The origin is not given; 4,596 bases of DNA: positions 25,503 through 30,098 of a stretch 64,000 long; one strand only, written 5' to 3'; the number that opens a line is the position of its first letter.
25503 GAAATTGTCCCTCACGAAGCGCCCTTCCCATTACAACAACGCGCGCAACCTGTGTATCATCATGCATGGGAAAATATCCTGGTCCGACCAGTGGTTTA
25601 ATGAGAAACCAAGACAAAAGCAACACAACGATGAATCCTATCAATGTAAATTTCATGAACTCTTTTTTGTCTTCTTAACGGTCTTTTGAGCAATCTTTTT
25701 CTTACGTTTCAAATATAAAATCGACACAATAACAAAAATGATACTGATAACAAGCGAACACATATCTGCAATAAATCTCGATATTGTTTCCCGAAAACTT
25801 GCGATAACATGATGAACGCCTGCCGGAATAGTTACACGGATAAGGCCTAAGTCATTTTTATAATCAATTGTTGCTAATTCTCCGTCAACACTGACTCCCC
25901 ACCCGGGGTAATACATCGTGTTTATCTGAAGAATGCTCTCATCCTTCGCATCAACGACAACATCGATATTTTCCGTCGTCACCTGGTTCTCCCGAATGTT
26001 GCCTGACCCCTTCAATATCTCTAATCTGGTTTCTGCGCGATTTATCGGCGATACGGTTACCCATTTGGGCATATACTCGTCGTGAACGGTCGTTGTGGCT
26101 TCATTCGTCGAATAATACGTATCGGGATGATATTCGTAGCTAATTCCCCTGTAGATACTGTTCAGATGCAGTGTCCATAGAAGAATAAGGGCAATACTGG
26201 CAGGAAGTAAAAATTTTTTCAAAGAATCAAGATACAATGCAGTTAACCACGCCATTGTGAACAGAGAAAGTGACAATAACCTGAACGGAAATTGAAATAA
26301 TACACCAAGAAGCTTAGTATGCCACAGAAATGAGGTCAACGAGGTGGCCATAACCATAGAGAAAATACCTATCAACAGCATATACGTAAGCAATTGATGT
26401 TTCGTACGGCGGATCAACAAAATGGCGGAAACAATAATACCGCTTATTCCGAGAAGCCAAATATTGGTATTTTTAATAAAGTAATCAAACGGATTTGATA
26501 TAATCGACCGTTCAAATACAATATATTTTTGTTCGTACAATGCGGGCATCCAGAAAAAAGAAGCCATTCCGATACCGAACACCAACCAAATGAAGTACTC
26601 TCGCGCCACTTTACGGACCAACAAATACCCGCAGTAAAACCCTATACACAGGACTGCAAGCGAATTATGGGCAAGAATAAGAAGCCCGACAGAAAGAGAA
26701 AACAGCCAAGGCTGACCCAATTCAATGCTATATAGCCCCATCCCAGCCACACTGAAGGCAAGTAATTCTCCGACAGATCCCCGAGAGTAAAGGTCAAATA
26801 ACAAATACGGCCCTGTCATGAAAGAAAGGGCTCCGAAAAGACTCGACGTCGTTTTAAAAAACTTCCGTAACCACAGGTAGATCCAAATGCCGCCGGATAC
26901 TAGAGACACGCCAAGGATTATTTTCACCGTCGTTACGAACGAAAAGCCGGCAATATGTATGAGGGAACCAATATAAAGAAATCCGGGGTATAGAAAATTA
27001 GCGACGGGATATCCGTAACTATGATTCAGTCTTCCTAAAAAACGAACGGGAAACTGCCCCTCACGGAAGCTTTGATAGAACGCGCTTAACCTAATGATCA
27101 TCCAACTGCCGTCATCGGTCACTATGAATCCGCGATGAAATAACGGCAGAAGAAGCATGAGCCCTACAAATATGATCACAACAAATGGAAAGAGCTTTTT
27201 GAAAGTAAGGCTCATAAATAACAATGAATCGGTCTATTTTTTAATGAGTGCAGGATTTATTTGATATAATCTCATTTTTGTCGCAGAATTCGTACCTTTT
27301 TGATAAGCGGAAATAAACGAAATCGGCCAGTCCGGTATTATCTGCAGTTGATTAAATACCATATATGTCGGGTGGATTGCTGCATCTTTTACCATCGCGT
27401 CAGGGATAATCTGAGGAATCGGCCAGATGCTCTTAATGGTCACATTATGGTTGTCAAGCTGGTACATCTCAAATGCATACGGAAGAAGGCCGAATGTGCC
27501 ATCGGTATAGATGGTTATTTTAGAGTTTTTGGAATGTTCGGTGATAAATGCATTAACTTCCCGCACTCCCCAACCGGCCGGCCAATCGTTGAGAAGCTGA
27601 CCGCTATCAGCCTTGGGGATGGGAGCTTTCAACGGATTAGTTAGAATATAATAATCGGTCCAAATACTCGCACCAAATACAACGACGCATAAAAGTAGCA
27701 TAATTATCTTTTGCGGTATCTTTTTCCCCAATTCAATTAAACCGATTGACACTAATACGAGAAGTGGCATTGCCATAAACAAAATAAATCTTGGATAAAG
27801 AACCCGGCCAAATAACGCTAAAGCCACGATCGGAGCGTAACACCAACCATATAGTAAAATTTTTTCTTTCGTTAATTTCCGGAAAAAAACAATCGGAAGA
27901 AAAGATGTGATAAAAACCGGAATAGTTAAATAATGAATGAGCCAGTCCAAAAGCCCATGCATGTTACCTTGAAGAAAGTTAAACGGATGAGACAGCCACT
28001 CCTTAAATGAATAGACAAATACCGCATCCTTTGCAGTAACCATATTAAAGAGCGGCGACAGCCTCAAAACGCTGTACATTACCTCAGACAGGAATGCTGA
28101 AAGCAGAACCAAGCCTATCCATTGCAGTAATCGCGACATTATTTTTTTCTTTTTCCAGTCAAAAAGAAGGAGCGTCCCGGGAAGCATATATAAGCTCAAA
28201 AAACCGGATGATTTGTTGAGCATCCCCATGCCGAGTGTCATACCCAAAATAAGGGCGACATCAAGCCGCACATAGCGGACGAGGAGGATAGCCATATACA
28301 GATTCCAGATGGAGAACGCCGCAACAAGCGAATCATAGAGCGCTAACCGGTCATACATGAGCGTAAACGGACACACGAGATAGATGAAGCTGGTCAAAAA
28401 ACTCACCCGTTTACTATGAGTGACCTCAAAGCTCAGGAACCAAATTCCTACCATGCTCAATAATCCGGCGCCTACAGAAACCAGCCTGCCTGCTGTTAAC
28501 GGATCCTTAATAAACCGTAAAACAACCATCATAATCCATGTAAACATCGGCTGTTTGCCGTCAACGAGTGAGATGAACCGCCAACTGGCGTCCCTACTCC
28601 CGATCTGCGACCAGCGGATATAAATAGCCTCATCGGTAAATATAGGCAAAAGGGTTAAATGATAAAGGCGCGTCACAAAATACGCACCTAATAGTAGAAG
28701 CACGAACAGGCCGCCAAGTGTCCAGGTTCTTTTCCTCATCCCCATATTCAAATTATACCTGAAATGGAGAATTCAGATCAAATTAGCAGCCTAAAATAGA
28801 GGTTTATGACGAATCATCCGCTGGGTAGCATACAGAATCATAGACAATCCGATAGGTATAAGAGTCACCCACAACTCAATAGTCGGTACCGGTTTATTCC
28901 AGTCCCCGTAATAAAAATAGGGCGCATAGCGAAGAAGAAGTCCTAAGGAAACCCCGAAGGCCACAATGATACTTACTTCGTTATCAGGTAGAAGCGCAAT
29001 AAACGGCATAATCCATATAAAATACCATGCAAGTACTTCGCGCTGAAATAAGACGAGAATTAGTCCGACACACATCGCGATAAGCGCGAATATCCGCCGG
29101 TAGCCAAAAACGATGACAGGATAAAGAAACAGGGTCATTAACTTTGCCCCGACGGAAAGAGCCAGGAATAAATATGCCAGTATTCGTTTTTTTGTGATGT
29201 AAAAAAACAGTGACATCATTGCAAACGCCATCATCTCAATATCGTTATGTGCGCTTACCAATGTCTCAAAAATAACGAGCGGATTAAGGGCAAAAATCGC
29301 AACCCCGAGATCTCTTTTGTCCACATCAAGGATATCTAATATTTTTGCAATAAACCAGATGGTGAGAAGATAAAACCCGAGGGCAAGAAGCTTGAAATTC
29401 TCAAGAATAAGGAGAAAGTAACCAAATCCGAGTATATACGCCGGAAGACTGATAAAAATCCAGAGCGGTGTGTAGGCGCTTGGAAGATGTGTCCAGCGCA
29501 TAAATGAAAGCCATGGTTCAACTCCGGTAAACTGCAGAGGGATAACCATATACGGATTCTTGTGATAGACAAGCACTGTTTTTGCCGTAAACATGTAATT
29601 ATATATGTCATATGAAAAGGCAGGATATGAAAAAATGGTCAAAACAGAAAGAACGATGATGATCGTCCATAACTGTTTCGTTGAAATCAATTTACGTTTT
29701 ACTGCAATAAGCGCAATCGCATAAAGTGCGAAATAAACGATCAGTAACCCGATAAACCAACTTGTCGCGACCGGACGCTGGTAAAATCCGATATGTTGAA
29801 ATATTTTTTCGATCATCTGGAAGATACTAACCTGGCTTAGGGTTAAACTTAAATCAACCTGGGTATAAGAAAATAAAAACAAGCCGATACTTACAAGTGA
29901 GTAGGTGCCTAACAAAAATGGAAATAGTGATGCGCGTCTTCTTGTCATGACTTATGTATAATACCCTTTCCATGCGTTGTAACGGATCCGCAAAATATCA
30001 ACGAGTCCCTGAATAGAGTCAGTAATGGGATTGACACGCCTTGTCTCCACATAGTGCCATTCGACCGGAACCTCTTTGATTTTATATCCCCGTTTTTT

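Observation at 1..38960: A ~39-kb surface-glycosylation super-island with at least 13 GT-C-type membrane transferases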

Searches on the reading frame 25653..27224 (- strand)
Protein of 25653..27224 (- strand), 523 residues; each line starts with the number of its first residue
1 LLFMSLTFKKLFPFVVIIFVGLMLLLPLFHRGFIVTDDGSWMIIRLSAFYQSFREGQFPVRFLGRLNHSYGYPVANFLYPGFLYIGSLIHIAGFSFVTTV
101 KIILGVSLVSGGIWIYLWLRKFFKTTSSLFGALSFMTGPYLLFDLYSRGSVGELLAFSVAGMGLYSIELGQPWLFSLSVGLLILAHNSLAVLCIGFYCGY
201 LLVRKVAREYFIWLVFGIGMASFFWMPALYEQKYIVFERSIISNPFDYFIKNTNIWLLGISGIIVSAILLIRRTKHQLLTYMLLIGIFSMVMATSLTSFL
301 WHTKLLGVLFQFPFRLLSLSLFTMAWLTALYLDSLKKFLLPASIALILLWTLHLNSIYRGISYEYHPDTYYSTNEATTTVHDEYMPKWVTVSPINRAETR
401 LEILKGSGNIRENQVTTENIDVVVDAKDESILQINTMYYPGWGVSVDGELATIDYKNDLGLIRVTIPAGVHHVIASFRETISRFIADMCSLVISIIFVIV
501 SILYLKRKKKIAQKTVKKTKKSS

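Call 4: search_protein_families(library=pfam, proteins=[window:25653-27224:-], max_evalue=0.01)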
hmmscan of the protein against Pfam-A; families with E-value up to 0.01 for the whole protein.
window:25653-27224:- (523 aa): 0 families

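Call 15: search_protein_families(library=ncbifam, proteins=[window:25653-27224:-], max_evalue=0.01)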
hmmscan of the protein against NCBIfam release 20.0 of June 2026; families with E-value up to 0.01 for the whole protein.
window:25653-27224:- (523 aa): 0 families

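Call 16: search_protein_families(library=pfam, proteins=[window:25653-27224:-], max_evalue=10)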
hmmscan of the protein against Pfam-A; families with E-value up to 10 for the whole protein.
window:25653-27224:- (523 aa): 1 family
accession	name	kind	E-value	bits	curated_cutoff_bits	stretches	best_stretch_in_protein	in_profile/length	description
PF14105.11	DUF4278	-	0.25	12.2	25.3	1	357-376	4-23/57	Domain of unknown function (DUF4278)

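Call 34: find_encoding_contigs(protein=window:25653-27224:-, flank=10000, max_places=4)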
Protein window:25653-27224:- (523 aa): no gene with exactly this product is on record in the collection.

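Call 61: find_homologous_proteins(query=window:25653-27224:-, max_evalue=0.001)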
Query window:25653-27224:- (523 aa): 1381 proteins with E <= 0.001 among 8000 candidates; the best 120 are listed.
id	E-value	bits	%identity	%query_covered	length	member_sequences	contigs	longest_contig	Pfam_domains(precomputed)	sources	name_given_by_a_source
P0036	0.0e+0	1064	100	92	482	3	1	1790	-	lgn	-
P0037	5.9e-215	733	63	97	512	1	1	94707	-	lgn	-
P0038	1.0e-211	723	62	97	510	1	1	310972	-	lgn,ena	-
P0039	9.4e-193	660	57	98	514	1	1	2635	-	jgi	-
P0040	1.1e-169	584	51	99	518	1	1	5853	-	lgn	-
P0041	3.3e-159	549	51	94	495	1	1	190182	-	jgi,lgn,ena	-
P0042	6.9e-159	548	53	93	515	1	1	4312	-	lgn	-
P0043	2.7e-158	546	50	96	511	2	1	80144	-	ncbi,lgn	-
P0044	3.8e-158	546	50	96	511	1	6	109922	-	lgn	-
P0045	7.2e-158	545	50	96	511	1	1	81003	-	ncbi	-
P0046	8.9e-158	545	52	93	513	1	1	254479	-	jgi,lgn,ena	-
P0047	1.0e-157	544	54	90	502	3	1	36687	-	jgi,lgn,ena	-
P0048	3.1e-157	543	51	97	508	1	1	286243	-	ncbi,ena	-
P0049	4.9e-157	542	53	92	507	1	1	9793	-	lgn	-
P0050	1.4e-156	541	50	95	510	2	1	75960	-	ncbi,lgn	-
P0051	1.4e-156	541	49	96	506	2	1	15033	PF09586.17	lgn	-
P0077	1.8e-150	520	49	95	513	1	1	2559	PF09586.17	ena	-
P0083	1.1e-148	515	49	95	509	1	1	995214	-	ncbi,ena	-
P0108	5.1e-142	493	47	92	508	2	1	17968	PF10131.16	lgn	-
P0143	1.2e-136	475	47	92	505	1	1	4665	PF09586.17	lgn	-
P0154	1.1e-135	472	47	94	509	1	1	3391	PF10131.16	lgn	-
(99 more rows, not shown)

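Call 64: find_encoding_contigs(protein=P0083, flank=10000, max_places=1)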
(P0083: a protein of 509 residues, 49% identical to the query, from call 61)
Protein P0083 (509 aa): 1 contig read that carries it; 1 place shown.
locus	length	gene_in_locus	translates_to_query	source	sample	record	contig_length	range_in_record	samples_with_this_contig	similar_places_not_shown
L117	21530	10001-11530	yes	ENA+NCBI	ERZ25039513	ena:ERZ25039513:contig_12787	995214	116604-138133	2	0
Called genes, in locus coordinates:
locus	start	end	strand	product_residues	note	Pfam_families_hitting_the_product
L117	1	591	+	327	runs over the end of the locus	PF01073:3Beta_HSD, PF01370:Epimerase, PF02719:Polysacc_synt_2, PF04321:RmlD_sub_bind, PF07993:NAD_binding_4, PF13460:NAD_binding_10, PF16363:GDP_Man_Dehyd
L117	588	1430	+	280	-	PF01370:Epimerase, PF04321:RmlD_sub_bind, PF01073:3Beta_HSD, PF02719:Polysacc_synt_2 (weak), PF16363:GDP_Man_Dehyd (weak)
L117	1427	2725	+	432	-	PF03446:NAD_binding_2 (faint), PF03721:UDPG_MGDP_dh_N, PF00984:UDPG_MGDP_dh, PF03720:UDPG_MGDP_dh_C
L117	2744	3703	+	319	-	PF01073:3Beta_HSD (weak), PF01370:Epimerase, PF02719:Polysacc_synt_2, PF04321:RmlD_sub_bind, PF16363:GDP_Man_Dehyd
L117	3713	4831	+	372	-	PF00535:Glycos_transf_2, PF04138:GtrA_DPMS_TM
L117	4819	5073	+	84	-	-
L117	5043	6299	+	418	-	-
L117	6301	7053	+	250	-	PF00535:Glycos_transf_2, PF10111:Glyco_tranf_2_2 (weak)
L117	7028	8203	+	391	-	PF26314:MptA_B_family, PF09594:GT87 (weak)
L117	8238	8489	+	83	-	-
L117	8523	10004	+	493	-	PF13231:PMT_2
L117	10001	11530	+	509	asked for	-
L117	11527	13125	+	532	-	-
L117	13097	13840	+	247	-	PF00535:Glycos_transf_2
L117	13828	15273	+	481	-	PF01943:Polysacc_synt, PF13440:Polysacc_synt_3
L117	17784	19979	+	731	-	PF09586:YfhO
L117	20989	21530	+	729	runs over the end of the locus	PF09586:YfhO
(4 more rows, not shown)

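Call 70: predict_structure(alignment_id=A5)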
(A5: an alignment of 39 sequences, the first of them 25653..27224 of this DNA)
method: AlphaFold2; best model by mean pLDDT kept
length: 523 residues; sequences in the alignment: 39
mean_pLDDT: 91.3   pTM: 0.91
mean pLDDT of the five models: 91.3, 88.8, 88.6, 87.6, 86.2
residues with pLDDT >= 90: 372; 70-90: 126; 50-70: 21; < 50: 4
segments of 3 or more residues with pLDDT < 50: 376-379
pLDDT, mean of each block of 10 residues (from residue 1): 75 97 96 82 83 83 82 67 88 92 97 99 98 98 93 96 98 98 93 98 98 98 88 78 80 93 97 97 98 96 87 94 98 96 97 91 88 57 82 86 96 92 98 94 96 95 97 93 92 98 97 91 75
secondary structure, 60 per line:
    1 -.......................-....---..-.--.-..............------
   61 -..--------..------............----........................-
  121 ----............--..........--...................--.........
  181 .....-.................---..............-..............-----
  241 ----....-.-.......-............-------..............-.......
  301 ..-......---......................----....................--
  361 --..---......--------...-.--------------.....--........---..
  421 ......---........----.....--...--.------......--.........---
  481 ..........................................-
elements in order: H2-24 H26-29 H41-54 H80-91 H96-119 H125-136 H139-148 H151-169 H172-185 H187-203 H207-220 H222-234 H245-248 H252-258 H260-271 H279-292 H295-302 H304-309 H313-334 H339-358 H368-373 E401-405 E408-415 E419-426 E430-437 E442-446 E449-451 E461-466 E469-477 H481-522

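Call 72: fold_search(model_id=the predicted structure, library=pdb)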
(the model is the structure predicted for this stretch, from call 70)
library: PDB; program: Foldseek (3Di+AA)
matches with E <= 10: 359; with E <= 0.001: 10
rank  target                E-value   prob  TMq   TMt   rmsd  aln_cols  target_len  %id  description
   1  8age_A                1.3e-04  1.00  0.42  0.35  11.1       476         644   16  Structure of yeast oligosaccharylransferase complex with acceptor peptide bound (released 2022-12-07)
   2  6w98_A                1.8e-04  1.00  0.46  0.20   6.8       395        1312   15  Single-Particle Cryo-EM Structure of Arabinofuranosyltransferase AftD from Mycobacteria (released 2020-05-13)
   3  8agb_A                2.2e-04  1.00  0.46  0.38  10.8       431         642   15  Structure of yeast oligosaccharylransferase complex with lipid-linked oligosaccharide bound (released 2022-12-07)
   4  5ogl_A                2.6e-04  1.00  0.42  0.33   7.4       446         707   13  Structure of bacterial oligosaccharyltransferase PglB in complex with an acceptor peptide and an lipid-linked oligosac (released 2017-10-25)
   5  7oci_F                3.7e-04  1.00  0.43  0.36  10.3       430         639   15  Cryo-EM structure of yeast Ost6p containing oligosaccharyltransferase complex (released 2022-02-16)
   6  6wby                  4.1e-04  1.00  0.43  0.20   7.6       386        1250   17  Single-Particle Cryo-EM Structure of Arabinofuranosyltransferase AftD from Mycobacteria, Mutant R1389S Class 2 (released 2020-05-13)
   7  8agc_A                5.5e-04  1.00  0.44  0.34   9.8       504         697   12  Structure of yeast oligosaccharylransferase complex with lipid-linked oligosaccharide and non-acceptor peptide bound (released 2022-12-07)
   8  5gmy_A                6.0e-04  1.00  0.27  0.18  16.9       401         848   13  Crystal structure of the Archaeoglobus fulgidus oligosaccharyltransferase (O29867_ARCFU) tethered with an acceptor pep (released 2017-02-01)
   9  7e9s_A                7.2e-04  1.00  0.38  0.25   9.2       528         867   12  Archaeal oligosaccharyltransferase AglB from Archaeoglobus fulgidus in complex with an inhibitory peptide and a dolich (released 2021-09-08)
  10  5f15                  7.8e-04  1.00  0.41  0.39   8.9       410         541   14  Crystal Structure of ArnT from Cupriavidus metallidurans bound to Undecaprenyl phosphate (released 2016-02-17)
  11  3waj                  1.1e-03  1.00  0.36  0.25  10.7       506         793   13  Crystal structure of the Archaeoglobus fulgidus oligosaccharyltransferase (O29867_ARCFU) complex with Zn and sulfate (released 2013-10-30)
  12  6s7o_A                1.1e-03  1.00  0.41  0.34  13.9       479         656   11  Cryo-EM structure of human oligosaccharyltransferase complex OST-A (released 2019-12-18)
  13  6gxc_A                1.3e-03  1.00  0.41  0.32   7.4       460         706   13  Bacterial oligosaccharyltransferase PglB in complex with an inhibitory peptide and a reactive lipid-linked oligosaccha (released 2018-11-14)
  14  3wak                  1.5e-03  1.00  0.39  0.26  12.8       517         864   13  Crystal structure of the Archaeoglobus fulgidus oligosaccharyltransferase (O29867_ARCFU) in the apo form (released 2013-10-30)
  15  9s6t_A                2.0e-03  1.00  0.40  0.42  15.8       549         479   13  Ternary cryo-EM structure of chicken ALG12 with Dol25-PP-GlcNAc2Man7, Dol25-P-Man, and Fab (released 2026-03-18)
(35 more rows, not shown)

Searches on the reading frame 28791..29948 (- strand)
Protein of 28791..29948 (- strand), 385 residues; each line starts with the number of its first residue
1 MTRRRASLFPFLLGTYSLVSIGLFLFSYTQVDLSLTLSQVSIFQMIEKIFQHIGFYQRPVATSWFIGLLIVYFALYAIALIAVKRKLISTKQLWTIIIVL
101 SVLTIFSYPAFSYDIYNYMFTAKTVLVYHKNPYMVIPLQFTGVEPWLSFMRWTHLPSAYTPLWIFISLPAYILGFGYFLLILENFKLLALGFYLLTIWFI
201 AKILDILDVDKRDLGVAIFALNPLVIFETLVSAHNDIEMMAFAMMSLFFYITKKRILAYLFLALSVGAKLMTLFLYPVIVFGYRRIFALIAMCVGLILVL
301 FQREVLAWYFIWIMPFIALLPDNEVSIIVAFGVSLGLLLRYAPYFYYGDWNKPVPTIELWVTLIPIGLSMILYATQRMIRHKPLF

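Call 4: search_protein_families(library=pfam, proteins=[window:28791-29948:-], max_evalue=0.01)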
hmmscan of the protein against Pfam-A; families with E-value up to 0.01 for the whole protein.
window:28791-29948:- (385 aa): 1 family
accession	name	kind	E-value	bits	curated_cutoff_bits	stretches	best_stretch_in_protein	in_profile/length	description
PF09594.16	GT87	-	4.2e-05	23.8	25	1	159-382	3-217/237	Glycosyltransferase family 87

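Call 15: search_protein_families(library=ncbifam, proteins=[window:28791-29948:-], max_evalue=0.01)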
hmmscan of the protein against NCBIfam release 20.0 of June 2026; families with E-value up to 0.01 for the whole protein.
window:28791-29948:- (385 aa): 1 family
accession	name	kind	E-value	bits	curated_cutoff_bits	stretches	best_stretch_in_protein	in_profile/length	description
TIGR03459.1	crt_membr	equivalog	6.6e-08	31.9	439.4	1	71-281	52-264/470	alpha-(1->6)-mannopyranosyltransferase A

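Call 16: search_protein_families(library=pfam, proteins=[window:28791-29948:-], max_evalue=10)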
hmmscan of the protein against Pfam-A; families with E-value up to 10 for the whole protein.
window:28791-29948:- (385 aa): 2 families
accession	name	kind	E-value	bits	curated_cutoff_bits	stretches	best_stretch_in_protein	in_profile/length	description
PF09594.16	GT87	-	4.2e-05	23.8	25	1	159-382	3-217/237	Glycosyltransferase family 87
PF19779.4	DUF6264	-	0.62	10.7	31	1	36-105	91-163/183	Family of unknown function (DUF6264)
